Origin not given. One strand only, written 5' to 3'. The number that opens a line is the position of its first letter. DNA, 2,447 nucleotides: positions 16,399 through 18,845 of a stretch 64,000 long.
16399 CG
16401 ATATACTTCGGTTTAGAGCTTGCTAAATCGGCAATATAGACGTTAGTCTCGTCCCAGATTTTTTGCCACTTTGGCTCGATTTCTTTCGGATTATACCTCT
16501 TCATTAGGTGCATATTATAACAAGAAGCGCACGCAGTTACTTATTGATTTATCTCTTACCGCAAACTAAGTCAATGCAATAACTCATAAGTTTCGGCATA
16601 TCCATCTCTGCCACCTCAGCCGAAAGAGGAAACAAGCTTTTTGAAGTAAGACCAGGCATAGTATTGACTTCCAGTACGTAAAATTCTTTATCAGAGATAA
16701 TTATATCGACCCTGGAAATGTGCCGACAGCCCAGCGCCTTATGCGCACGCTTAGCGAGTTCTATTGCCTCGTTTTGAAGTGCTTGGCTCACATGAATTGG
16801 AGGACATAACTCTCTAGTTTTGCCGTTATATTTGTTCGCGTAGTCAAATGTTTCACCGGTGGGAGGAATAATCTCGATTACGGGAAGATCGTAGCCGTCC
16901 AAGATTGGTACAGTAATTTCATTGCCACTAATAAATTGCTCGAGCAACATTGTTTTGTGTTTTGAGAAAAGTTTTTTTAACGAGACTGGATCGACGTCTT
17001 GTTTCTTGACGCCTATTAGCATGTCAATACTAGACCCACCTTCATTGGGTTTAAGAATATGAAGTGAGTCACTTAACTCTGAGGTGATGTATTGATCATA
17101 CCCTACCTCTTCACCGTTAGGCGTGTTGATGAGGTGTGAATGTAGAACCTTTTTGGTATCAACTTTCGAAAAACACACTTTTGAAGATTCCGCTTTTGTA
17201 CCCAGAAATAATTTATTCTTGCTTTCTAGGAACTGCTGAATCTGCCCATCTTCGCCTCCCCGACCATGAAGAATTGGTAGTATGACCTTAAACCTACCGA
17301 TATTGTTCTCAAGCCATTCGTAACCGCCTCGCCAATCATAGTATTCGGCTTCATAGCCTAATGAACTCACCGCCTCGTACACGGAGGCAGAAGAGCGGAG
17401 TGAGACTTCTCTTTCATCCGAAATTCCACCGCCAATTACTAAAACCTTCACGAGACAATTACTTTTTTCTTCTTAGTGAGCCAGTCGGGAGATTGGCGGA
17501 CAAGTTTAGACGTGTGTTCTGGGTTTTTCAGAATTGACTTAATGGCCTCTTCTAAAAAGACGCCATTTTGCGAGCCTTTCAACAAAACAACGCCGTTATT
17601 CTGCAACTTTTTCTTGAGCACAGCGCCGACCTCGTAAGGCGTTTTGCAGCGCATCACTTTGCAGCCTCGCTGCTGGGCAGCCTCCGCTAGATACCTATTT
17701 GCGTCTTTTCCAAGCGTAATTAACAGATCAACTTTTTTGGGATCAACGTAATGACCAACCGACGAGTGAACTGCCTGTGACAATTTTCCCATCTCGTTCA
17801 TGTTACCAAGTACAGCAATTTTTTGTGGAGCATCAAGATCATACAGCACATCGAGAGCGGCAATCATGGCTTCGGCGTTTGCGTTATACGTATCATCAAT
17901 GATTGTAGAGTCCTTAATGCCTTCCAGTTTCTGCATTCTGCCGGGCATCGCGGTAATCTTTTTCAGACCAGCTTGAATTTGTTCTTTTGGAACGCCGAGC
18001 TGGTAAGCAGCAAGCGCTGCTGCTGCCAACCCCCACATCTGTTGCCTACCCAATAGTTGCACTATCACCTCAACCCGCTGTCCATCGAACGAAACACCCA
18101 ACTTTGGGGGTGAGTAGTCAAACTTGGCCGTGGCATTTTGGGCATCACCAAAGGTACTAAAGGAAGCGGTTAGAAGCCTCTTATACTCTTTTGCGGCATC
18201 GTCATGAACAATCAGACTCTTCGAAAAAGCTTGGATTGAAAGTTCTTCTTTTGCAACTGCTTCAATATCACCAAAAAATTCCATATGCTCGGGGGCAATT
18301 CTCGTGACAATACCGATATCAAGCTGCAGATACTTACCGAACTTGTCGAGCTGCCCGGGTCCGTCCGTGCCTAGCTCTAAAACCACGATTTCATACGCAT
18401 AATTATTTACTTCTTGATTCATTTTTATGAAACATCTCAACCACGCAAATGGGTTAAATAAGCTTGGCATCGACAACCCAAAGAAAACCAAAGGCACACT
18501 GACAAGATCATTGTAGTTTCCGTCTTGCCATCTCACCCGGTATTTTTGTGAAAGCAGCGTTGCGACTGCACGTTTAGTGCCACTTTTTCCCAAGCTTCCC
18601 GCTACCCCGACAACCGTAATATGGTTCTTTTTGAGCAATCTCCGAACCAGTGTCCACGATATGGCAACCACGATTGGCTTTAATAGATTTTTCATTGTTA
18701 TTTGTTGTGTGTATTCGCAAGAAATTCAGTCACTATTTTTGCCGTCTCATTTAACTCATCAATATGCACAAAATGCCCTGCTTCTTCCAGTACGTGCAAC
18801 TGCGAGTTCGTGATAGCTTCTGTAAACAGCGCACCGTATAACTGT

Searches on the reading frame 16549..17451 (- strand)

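Call 73: search_protein_families(library=pfam, proteins=[window:16549-17451:-], max_evalue=0.00001)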
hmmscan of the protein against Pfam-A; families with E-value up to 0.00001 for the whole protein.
window:16549-17451:- (300 aa): 3 families
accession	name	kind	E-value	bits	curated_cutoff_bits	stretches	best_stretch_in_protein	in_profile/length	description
PF07478.18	Dala_Dala_lig_C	-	4.4e-32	111.7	24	1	132-293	40-203/204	D-ala D-ala ligase C-terminus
PF01820.27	Dala_Dala_lig_N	-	8.1e-14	52.6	34.6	1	51-84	87-120/121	D-ala D-ala ligase N-terminus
PF02655.19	ATP-grasp_3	-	3.2e-12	47.3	23.2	1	95-264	3-155/160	ATP-grasp domain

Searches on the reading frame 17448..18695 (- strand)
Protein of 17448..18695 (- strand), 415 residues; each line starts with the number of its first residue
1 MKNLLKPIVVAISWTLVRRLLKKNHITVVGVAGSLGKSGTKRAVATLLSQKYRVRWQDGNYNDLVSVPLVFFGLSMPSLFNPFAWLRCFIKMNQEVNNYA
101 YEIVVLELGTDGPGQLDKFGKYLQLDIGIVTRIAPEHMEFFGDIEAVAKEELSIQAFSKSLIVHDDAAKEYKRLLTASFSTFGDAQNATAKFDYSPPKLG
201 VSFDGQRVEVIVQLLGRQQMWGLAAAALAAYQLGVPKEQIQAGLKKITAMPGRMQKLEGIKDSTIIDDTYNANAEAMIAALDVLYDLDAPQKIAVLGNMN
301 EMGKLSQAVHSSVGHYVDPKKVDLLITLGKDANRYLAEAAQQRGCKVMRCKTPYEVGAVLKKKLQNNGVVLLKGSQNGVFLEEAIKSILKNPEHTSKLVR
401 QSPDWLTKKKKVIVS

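Call 73: search_protein_families(library=pfam, proteins=[window:17448-18695:-], max_evalue=0.00001)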
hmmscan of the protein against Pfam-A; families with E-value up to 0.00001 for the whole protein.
window:17448-18695:- (415 aa): 2 families
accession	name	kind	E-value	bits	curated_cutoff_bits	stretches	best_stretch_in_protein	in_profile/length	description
PF02875.26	Mur_ligase_C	-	5.7e-19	69.6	28.4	1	252-375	1-126/127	Mur ligase, glutamate ligase domain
PF08245.18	Mur_ligase_M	-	1.5e-18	68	24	1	31-229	1-199/200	Mur ligase middle domain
